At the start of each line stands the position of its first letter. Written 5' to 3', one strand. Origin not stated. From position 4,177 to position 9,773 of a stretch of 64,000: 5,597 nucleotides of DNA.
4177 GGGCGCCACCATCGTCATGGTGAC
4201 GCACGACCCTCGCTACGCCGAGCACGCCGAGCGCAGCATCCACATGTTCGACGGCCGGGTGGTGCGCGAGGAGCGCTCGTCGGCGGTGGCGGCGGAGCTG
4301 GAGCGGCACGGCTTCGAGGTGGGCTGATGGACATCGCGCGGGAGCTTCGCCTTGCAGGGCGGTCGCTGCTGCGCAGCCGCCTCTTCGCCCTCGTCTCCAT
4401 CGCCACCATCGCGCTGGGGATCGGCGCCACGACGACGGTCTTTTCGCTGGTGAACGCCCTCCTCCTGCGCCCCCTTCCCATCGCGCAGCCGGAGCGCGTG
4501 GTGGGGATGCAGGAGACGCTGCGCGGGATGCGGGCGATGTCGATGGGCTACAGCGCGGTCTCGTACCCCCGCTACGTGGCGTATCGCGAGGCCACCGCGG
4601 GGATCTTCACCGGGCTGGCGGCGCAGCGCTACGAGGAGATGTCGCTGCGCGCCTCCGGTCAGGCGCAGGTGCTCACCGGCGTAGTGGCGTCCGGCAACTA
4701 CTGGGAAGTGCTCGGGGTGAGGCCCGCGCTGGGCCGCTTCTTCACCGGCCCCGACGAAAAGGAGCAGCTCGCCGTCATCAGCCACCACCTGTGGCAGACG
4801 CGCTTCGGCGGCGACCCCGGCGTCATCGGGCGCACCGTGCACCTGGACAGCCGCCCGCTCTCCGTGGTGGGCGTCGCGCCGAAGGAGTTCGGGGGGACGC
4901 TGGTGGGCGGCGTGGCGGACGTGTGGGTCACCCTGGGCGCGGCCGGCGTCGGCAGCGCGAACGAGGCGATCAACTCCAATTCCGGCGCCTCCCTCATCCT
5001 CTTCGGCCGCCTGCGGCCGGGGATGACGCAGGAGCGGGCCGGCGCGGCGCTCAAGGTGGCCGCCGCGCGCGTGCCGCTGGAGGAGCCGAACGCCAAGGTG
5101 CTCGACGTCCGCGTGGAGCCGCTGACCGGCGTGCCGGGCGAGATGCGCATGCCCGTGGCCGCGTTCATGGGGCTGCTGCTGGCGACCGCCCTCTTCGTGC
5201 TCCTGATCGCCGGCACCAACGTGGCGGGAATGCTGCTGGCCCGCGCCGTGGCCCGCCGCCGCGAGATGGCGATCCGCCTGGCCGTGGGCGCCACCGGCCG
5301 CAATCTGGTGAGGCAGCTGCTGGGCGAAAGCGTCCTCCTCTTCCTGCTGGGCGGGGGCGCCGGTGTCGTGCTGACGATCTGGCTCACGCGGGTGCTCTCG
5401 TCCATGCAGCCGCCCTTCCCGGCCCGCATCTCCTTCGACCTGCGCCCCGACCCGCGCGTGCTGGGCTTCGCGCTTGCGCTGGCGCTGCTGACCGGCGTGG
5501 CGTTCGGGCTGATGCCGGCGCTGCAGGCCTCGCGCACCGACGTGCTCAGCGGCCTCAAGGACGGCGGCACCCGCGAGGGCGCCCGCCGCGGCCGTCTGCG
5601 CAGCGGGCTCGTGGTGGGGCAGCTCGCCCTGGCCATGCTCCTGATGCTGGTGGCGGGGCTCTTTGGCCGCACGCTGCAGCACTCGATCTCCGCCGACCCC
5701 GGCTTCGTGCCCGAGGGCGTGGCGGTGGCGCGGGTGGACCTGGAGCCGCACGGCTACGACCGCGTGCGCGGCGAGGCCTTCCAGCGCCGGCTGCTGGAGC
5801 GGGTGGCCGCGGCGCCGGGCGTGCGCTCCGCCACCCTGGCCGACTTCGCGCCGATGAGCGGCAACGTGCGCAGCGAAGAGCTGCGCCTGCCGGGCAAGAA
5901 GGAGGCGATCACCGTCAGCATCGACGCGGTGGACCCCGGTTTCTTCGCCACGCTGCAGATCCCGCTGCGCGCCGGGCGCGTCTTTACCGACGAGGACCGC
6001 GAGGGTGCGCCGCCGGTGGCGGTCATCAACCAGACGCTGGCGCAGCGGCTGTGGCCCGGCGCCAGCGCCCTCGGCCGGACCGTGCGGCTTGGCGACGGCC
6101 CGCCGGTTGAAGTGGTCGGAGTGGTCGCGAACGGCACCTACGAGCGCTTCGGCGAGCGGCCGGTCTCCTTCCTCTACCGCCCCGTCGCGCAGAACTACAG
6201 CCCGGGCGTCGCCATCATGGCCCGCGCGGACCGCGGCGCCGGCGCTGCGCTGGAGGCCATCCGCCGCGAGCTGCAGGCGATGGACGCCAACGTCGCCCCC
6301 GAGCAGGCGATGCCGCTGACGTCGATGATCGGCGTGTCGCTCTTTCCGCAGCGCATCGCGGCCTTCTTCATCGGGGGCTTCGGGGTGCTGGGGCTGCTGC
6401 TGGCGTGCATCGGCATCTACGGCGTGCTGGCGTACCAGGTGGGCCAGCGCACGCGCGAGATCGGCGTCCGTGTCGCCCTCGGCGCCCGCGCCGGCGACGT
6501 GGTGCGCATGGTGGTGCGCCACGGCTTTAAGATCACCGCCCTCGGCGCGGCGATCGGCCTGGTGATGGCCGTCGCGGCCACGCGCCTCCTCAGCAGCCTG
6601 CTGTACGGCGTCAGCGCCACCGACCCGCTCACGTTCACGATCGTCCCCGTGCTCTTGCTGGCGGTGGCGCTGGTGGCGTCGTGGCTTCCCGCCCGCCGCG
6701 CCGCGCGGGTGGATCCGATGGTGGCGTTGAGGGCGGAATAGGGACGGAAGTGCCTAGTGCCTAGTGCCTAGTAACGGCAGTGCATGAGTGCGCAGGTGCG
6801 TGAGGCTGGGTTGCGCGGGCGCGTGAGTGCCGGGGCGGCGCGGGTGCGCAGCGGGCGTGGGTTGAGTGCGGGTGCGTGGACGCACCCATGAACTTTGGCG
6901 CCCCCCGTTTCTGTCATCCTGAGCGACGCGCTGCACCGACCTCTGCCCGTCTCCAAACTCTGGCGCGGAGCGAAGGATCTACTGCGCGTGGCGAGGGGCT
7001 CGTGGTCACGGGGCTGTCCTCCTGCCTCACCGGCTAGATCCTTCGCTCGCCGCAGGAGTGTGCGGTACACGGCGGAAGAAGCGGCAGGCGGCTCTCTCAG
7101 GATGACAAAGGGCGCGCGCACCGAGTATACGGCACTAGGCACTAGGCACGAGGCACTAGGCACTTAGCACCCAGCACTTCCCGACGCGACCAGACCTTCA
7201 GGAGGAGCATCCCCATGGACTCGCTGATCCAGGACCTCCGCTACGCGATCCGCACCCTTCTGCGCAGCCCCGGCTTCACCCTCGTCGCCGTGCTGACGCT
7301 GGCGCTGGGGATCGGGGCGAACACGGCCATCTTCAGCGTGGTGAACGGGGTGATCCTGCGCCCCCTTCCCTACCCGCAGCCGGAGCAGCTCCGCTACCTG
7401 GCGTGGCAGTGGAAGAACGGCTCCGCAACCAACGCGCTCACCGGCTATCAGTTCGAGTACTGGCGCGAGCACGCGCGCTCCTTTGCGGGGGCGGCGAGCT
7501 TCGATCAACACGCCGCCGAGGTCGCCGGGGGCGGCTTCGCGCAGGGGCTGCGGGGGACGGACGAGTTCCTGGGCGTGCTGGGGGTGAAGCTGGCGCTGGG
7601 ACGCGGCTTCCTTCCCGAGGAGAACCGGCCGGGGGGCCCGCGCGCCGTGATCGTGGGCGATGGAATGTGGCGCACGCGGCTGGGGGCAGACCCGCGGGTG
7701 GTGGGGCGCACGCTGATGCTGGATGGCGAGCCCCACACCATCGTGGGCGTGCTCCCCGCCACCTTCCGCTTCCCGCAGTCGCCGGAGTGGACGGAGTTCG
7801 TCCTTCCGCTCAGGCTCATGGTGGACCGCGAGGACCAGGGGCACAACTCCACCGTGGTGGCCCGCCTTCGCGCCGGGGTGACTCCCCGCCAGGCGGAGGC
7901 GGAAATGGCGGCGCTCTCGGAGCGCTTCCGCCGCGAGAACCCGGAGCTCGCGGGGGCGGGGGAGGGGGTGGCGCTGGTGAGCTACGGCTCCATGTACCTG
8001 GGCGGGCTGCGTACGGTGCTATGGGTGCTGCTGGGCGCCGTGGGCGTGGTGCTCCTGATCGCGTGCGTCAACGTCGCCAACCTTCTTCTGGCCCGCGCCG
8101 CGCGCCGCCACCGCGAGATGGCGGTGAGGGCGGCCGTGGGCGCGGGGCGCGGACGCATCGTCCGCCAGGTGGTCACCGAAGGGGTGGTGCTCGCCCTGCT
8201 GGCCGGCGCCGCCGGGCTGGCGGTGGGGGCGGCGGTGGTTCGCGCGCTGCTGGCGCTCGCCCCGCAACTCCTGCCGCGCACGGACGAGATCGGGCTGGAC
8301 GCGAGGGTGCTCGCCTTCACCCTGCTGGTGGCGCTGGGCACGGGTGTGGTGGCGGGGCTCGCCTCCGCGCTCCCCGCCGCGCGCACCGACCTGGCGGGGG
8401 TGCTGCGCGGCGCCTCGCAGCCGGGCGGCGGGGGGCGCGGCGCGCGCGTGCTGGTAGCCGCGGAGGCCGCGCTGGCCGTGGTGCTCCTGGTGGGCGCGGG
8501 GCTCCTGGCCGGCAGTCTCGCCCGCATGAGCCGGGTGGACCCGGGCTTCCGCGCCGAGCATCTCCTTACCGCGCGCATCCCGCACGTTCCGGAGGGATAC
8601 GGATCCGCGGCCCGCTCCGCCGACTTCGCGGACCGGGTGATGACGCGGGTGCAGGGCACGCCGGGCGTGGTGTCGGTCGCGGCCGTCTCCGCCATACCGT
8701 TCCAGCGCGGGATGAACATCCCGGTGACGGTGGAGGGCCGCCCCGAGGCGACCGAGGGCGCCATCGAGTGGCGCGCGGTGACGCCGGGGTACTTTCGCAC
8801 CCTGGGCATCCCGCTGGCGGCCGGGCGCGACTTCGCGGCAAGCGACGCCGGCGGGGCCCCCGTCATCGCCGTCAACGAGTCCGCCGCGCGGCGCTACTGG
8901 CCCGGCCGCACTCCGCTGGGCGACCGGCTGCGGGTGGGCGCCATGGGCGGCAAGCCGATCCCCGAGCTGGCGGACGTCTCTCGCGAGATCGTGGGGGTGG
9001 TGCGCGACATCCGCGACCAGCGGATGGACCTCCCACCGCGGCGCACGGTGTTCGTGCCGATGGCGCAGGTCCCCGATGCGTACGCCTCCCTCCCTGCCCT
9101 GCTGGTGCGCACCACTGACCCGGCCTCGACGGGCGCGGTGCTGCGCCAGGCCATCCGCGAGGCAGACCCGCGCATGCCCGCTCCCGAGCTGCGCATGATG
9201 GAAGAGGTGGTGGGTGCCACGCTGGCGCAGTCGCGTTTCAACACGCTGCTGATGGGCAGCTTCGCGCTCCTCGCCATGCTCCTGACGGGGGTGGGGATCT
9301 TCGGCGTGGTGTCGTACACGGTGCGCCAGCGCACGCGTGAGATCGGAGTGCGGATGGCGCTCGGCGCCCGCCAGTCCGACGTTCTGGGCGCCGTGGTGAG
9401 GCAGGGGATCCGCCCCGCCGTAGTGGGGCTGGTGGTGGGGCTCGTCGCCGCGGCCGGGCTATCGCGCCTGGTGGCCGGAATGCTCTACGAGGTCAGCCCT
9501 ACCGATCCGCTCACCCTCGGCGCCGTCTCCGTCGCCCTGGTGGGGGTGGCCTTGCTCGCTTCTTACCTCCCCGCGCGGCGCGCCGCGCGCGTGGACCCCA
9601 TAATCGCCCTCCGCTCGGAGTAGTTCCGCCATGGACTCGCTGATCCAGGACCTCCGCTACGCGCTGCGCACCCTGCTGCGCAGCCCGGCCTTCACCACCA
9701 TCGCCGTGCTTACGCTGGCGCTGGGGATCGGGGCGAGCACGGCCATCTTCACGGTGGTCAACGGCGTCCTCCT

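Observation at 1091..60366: Dispersed 8-nt tandem arrays (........)n occur as long-range inverted pairs that bracket whole intergenic spacers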

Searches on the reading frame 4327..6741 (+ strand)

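Call 11: search_protein_families(library=pfam, proteins=[window:4327-6741:+])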
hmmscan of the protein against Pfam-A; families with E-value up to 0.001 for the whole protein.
window:4327-6741:+ (804 aa): 2 families
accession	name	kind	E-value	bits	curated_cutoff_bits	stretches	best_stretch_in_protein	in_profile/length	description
PF12704.14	MacB_PCD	-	2.7e-38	132.8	27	2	22-243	2-205/207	MacB-like periplasmic core domain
PF02687.27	FtsX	-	3e-30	105.2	25.5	2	288-405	4-119/120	FtsX-like permease C-terminal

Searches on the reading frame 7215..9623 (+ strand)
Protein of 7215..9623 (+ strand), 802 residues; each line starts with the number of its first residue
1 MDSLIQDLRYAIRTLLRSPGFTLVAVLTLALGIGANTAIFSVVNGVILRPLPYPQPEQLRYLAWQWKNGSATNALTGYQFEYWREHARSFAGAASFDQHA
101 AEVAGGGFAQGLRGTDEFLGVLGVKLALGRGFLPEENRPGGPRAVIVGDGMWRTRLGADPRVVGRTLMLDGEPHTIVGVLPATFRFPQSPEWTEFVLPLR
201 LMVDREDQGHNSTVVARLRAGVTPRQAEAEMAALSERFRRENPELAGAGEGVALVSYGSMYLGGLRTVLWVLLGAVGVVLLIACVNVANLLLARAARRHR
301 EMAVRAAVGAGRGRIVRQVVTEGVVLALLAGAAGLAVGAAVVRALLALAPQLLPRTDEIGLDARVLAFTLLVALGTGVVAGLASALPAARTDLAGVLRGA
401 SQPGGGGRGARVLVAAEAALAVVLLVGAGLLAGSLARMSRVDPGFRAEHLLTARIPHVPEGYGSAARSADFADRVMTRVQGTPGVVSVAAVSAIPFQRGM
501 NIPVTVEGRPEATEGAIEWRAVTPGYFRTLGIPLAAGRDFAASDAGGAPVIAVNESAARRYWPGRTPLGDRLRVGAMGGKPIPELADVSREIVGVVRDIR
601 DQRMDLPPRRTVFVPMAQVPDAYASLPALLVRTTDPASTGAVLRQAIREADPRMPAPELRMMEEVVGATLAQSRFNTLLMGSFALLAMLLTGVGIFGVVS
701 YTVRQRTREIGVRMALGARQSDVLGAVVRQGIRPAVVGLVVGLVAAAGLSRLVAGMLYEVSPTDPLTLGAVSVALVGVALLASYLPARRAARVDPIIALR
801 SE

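Call 11: search_protein_families(library=pfam, proteins=[window:7215-9623:+])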
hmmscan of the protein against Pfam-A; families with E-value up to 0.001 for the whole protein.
window:7215-9623:+ (802 aa): 2 families
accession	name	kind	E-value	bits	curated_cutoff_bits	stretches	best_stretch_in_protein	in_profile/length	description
PF12704.14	MacB_PCD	-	6.9e-41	141.2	27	2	22-233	1-206/207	MacB-like periplasmic core domain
PF02687.27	FtsX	-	2.1e-28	99.2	25.5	2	682-795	2-120/120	FtsX-like permease C-terminal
